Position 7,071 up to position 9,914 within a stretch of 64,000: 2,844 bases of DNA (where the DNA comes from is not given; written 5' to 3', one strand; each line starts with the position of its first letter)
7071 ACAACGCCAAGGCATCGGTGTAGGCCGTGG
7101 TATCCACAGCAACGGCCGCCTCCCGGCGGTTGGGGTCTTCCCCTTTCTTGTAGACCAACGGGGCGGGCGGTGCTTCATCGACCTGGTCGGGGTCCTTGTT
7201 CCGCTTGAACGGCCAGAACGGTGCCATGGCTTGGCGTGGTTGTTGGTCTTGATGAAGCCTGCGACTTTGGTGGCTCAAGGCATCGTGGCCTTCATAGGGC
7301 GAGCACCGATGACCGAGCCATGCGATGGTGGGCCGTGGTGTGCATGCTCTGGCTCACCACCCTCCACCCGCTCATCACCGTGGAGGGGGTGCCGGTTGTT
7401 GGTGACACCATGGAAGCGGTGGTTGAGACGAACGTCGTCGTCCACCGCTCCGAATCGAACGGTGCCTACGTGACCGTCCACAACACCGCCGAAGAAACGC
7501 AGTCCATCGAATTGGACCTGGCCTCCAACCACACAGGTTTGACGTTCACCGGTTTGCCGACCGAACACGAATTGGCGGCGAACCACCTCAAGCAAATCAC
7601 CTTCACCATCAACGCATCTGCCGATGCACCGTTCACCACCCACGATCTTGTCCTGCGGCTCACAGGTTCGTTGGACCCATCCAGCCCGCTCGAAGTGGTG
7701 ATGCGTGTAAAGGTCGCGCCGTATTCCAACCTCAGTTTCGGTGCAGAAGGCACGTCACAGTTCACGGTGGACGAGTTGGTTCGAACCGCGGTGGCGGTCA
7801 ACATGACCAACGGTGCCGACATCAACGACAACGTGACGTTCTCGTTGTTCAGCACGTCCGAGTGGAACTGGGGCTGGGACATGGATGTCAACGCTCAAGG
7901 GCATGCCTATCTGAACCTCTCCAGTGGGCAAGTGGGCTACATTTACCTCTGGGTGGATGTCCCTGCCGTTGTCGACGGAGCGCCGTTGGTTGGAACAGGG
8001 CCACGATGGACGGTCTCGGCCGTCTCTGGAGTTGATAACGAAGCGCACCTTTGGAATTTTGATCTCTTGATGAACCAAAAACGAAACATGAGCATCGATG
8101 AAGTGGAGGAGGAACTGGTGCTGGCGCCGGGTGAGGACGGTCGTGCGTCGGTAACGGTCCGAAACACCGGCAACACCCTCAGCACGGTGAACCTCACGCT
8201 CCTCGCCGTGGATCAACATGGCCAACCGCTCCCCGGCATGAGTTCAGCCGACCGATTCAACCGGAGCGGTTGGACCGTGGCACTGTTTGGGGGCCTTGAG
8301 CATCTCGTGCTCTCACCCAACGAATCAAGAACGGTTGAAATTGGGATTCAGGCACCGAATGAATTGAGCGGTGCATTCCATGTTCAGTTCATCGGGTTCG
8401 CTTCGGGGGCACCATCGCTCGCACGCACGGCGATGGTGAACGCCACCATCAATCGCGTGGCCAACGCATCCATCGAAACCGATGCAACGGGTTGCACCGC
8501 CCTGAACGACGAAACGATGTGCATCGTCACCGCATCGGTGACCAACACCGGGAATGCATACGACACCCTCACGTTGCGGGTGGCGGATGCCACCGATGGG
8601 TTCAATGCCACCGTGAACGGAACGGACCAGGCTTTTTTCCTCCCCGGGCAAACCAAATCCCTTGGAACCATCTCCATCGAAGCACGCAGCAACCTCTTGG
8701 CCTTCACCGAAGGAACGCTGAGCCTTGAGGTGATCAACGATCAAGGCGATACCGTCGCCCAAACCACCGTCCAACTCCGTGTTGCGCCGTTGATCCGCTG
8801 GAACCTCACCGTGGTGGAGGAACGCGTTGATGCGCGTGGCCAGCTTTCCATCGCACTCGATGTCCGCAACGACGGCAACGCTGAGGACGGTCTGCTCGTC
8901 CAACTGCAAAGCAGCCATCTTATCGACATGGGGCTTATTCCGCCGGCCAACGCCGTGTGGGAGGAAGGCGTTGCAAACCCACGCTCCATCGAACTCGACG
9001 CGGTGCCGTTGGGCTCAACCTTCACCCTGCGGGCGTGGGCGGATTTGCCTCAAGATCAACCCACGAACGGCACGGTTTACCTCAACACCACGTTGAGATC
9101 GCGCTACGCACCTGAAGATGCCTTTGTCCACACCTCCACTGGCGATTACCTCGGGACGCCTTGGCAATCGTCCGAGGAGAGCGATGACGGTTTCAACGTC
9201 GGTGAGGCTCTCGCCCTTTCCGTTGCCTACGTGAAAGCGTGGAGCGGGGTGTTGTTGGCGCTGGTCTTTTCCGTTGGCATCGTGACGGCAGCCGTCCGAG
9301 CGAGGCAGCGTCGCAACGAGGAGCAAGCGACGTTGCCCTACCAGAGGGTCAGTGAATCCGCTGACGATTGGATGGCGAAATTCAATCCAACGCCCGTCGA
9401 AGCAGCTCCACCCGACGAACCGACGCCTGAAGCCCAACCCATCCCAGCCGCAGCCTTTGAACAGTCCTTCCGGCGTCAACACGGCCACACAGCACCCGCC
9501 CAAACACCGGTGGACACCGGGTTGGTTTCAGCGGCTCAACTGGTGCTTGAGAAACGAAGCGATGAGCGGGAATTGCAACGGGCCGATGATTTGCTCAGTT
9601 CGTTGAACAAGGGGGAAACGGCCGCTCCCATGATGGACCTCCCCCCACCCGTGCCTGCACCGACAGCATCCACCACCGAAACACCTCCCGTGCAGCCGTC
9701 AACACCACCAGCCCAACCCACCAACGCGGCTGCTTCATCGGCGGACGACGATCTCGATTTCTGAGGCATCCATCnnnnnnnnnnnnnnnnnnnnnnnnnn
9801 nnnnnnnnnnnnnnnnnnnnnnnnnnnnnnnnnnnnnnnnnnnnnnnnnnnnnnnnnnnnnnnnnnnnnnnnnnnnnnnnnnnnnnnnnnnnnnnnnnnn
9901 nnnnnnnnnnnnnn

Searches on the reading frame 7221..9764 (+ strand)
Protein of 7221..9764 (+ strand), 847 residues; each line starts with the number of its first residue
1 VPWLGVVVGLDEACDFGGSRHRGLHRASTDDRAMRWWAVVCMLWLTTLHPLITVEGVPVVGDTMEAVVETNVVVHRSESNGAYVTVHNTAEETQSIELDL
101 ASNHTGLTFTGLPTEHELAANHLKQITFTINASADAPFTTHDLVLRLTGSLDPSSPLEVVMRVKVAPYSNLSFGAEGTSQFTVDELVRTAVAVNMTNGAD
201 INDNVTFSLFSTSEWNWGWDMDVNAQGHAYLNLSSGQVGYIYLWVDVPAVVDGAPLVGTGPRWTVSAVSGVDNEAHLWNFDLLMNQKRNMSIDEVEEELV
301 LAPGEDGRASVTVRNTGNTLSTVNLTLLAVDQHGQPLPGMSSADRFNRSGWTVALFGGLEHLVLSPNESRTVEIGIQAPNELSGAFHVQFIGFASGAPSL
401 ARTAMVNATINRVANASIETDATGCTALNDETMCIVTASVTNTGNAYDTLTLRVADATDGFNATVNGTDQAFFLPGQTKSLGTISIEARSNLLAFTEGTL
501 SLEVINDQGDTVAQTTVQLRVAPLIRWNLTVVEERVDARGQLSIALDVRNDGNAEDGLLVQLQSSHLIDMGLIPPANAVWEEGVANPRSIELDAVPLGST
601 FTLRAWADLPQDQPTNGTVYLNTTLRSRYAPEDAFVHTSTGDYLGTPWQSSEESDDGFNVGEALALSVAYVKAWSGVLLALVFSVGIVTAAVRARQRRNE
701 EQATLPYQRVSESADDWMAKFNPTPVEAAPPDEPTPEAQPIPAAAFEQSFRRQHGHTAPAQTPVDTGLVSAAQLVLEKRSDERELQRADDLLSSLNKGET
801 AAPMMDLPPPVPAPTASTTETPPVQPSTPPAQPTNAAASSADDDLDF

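Call 7: search_protein_families(library=pfam, proteins=[window:7221-9764:+], max_evalue=0.001)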
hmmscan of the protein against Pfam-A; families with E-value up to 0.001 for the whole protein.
window:7221-9764:+ (847 aa): 1 family
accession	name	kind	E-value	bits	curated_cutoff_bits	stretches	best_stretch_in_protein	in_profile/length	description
PF11614.14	FixG_C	-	0.00054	20.6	25.6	0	84-148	37-102/119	IG-like fold at C-terminal of FixG, putative oxidoreductase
